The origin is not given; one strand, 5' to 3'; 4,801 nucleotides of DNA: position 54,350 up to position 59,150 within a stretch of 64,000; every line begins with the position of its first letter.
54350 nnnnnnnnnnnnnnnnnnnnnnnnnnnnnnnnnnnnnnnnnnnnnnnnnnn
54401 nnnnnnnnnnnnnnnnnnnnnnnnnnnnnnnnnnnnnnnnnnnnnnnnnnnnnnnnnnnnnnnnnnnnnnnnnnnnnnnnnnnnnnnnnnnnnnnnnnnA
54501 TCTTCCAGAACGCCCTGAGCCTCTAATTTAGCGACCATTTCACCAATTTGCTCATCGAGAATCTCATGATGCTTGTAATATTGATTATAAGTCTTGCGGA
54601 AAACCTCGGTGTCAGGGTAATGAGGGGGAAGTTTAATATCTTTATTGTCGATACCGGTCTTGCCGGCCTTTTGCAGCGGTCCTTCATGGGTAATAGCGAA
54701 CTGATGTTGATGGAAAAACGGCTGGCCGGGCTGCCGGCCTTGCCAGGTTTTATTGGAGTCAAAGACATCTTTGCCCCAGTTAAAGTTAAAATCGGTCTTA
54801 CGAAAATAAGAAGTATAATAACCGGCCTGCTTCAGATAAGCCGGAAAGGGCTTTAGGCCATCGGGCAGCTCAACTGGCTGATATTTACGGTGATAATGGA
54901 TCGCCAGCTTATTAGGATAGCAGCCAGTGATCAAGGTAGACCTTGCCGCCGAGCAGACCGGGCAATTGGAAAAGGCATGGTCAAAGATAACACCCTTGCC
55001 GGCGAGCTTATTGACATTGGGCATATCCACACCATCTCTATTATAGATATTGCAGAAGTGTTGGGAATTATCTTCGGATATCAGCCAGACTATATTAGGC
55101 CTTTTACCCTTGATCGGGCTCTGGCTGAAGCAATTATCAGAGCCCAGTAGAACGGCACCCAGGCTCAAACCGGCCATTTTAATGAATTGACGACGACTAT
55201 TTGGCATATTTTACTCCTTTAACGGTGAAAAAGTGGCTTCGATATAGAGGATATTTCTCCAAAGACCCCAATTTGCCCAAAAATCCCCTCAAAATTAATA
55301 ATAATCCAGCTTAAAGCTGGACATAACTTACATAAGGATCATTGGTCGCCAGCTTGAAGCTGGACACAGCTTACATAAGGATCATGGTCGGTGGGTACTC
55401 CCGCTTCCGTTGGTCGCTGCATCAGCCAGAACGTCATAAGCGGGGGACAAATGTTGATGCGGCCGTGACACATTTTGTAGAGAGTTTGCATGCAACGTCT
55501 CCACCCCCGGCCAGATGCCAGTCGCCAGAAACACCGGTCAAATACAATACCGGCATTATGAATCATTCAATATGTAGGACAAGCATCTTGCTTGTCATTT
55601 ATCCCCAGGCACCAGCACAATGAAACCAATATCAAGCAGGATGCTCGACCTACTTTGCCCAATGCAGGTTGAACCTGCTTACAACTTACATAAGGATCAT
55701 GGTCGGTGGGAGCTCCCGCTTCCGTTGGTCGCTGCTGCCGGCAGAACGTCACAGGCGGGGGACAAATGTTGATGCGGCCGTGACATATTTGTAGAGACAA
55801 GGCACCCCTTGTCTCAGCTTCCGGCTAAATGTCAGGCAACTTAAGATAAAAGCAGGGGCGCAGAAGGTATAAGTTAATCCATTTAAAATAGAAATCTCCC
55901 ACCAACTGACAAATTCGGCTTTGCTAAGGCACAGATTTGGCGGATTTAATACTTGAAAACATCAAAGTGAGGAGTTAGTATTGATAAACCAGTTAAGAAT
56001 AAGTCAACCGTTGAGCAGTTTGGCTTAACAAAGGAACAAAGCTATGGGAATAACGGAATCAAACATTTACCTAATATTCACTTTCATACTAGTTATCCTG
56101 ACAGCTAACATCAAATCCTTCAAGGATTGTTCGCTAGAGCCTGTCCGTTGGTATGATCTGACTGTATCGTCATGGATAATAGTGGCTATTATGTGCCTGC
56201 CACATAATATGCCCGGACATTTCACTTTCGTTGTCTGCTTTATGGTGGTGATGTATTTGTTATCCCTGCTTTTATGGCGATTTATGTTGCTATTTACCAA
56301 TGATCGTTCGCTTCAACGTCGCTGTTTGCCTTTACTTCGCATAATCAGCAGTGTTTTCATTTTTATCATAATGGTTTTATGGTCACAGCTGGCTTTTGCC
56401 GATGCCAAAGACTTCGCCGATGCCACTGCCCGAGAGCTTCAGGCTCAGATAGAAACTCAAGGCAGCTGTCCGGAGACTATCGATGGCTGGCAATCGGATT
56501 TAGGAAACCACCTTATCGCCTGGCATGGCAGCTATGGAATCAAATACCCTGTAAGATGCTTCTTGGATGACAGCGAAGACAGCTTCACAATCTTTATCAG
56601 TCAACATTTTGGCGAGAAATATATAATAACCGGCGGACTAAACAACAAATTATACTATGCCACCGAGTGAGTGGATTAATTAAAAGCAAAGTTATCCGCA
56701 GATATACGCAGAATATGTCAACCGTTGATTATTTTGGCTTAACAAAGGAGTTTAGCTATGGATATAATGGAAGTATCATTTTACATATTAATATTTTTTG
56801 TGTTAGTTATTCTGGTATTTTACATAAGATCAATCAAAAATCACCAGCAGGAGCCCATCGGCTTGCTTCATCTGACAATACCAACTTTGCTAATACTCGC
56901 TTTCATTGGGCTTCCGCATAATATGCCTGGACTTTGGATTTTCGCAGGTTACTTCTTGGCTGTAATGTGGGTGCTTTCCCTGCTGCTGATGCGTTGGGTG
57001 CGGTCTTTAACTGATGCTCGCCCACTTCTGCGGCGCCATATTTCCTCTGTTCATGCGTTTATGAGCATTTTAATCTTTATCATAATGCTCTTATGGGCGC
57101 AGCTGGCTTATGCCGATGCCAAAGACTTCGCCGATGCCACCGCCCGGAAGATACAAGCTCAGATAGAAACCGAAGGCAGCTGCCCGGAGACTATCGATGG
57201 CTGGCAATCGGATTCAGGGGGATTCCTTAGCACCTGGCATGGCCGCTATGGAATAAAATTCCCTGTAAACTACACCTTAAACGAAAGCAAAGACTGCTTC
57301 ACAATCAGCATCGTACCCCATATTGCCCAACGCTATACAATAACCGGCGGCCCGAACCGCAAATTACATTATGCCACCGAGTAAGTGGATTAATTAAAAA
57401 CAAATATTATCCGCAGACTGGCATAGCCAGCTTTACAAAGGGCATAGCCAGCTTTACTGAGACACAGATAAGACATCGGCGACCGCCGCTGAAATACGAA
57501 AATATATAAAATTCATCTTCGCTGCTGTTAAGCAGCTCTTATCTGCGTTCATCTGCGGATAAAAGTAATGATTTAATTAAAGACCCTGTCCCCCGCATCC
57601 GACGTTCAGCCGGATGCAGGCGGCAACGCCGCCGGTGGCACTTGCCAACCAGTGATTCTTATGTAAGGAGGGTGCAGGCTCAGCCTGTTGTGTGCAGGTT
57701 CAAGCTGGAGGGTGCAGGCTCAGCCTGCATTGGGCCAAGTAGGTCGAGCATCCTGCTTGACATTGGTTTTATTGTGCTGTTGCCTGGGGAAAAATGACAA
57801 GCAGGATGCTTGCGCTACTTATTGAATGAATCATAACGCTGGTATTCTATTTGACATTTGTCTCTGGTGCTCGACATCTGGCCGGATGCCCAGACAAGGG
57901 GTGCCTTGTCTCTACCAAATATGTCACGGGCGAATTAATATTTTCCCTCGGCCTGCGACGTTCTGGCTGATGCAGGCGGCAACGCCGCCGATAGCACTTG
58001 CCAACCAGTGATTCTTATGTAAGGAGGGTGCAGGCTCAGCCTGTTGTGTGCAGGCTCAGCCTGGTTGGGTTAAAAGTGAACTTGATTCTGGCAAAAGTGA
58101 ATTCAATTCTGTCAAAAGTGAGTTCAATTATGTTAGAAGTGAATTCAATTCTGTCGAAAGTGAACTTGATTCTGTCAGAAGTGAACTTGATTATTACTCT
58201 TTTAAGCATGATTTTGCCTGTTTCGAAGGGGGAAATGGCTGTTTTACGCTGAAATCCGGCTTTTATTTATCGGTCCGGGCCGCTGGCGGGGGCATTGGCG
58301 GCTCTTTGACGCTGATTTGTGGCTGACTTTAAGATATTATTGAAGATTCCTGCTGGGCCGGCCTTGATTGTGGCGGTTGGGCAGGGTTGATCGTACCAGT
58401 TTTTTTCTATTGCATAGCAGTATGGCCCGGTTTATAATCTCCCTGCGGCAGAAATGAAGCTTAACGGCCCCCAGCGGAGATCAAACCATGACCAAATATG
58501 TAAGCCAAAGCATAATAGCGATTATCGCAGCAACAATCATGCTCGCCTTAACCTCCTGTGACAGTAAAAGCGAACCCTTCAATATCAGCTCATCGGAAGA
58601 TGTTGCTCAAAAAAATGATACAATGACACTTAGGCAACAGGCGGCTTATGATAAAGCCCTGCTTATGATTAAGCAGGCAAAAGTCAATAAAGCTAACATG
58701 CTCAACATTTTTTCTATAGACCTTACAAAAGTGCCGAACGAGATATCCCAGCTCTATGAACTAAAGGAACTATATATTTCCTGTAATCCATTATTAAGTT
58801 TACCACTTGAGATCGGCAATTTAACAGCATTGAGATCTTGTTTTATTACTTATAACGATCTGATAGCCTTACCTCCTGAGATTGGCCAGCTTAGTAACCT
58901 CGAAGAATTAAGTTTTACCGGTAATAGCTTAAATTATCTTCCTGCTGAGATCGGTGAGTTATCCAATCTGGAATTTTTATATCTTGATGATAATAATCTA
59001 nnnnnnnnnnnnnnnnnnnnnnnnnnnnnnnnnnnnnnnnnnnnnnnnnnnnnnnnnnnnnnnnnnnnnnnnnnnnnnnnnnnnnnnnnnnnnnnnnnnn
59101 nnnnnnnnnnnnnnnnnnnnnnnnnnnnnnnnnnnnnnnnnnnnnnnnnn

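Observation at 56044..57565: Tandemly duplicated membrane-protein genes with co-duplicated upstream and downstream signals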

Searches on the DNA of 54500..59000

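Call 14: search_rna_families(source=window, start=54500, end=59000, threshold=evalue, max_evalue=1)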
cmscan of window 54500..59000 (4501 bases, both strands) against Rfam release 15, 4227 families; matches with E-value up to 1: 3.
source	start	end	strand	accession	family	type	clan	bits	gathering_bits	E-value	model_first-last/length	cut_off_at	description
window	58086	58158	-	RF00937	mir-653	Gene; miRNA;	-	26.9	77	0.025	1-78/78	no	mir-653 microRNA precursor family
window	55569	55656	-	RF00749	mir-208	Gene; miRNA;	-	24.2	56.4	0.029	1-77/77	no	mir-208 microRNA precursor family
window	57906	58008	+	RF00457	IRES_mnt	Cis-reg; IRES;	-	18.4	100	0.15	1-203/203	no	Mnt IRES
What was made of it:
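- Tried and rejected: Rfam on 54500-59000: only chance-level miRNA and IRES matches below the gathering scores (call 14).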
